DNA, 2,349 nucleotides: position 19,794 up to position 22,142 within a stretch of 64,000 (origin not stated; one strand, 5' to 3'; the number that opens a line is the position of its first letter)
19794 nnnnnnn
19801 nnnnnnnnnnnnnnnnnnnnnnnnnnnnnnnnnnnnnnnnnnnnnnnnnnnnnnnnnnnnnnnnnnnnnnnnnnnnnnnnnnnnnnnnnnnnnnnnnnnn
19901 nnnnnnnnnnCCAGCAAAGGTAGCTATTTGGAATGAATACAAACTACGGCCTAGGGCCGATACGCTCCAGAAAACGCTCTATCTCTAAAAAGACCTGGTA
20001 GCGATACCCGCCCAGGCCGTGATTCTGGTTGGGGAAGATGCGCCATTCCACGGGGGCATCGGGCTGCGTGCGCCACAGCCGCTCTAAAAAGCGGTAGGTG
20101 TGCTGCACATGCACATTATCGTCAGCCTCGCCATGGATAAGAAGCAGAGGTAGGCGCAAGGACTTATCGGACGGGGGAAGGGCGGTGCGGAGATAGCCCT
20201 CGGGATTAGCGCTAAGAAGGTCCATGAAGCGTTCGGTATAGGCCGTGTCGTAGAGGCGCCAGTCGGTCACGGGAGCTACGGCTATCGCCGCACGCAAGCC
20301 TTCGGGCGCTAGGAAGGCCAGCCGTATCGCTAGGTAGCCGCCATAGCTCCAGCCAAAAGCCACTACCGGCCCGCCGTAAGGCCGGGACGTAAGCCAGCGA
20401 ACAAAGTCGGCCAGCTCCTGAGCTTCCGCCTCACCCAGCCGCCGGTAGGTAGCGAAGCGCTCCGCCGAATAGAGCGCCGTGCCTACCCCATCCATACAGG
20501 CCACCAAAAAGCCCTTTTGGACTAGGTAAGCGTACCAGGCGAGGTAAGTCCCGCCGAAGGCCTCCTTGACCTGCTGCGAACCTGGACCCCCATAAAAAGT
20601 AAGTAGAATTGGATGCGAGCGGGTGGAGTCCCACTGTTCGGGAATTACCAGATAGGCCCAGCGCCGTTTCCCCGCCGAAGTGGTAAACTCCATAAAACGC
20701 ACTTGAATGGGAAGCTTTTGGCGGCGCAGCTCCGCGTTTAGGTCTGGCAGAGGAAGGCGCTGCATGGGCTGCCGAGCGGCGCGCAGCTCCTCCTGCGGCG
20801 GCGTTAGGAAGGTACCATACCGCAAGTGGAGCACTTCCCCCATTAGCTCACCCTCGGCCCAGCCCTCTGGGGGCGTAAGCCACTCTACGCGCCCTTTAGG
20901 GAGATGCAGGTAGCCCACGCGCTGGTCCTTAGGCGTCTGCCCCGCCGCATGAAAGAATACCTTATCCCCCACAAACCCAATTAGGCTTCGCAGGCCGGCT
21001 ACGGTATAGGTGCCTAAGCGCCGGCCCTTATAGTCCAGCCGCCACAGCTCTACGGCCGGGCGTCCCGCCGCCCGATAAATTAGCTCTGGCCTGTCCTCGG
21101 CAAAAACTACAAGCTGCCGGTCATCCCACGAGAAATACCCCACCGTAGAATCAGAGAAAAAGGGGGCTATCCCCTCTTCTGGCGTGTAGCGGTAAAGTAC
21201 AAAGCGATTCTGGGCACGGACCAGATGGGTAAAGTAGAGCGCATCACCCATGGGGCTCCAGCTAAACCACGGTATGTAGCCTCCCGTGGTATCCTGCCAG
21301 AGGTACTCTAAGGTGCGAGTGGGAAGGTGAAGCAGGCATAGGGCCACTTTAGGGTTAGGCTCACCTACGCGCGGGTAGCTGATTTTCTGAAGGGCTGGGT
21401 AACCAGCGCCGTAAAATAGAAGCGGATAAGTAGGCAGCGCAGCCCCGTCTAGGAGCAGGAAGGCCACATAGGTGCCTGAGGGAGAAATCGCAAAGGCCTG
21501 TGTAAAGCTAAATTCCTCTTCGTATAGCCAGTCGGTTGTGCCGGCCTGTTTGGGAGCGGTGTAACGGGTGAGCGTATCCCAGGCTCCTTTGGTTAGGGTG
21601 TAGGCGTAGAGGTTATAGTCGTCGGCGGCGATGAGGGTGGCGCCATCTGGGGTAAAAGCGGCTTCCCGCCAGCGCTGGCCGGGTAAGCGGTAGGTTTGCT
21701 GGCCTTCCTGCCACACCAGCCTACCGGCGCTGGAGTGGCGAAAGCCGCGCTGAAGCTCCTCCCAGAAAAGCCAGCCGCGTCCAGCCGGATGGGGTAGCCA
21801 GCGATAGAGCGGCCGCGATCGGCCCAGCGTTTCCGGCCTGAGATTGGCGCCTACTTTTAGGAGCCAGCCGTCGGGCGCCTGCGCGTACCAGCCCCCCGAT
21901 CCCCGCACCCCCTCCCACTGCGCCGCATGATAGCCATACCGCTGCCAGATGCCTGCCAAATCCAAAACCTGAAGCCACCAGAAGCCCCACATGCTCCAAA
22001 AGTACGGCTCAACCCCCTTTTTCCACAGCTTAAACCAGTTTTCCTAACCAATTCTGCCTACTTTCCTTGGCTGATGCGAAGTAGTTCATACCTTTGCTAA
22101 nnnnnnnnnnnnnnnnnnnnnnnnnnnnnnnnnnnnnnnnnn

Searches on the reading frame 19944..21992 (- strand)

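Call 68: search_protein_families(library=pfam, proteins=[window:19944-21992:-], max_evalue=0.00001)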
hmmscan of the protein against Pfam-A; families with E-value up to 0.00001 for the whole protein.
window:19944-21992:- (682 aa): 4 families
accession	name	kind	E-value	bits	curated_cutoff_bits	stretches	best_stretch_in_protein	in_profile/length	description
PF00326.27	Peptidase_S9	-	6.6e-35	121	22.6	1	486-674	5-205/213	Prolyl oligopeptidase family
PF00930.27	DPPIV_N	-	3.1e-29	102.2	22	1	74-378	7-329/354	Dipeptidyl peptidase IV (DPP IV) N-terminal region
PF12146.15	Hydrolase_4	-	3.5e-11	43.3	27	1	481-581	18-116/239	Serine aminopeptidase, S33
PF02129.25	Peptidase_S15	-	4.4e-11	43.4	23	1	482-580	46-134/262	X-Pro dipeptidyl-peptidase (S15 family)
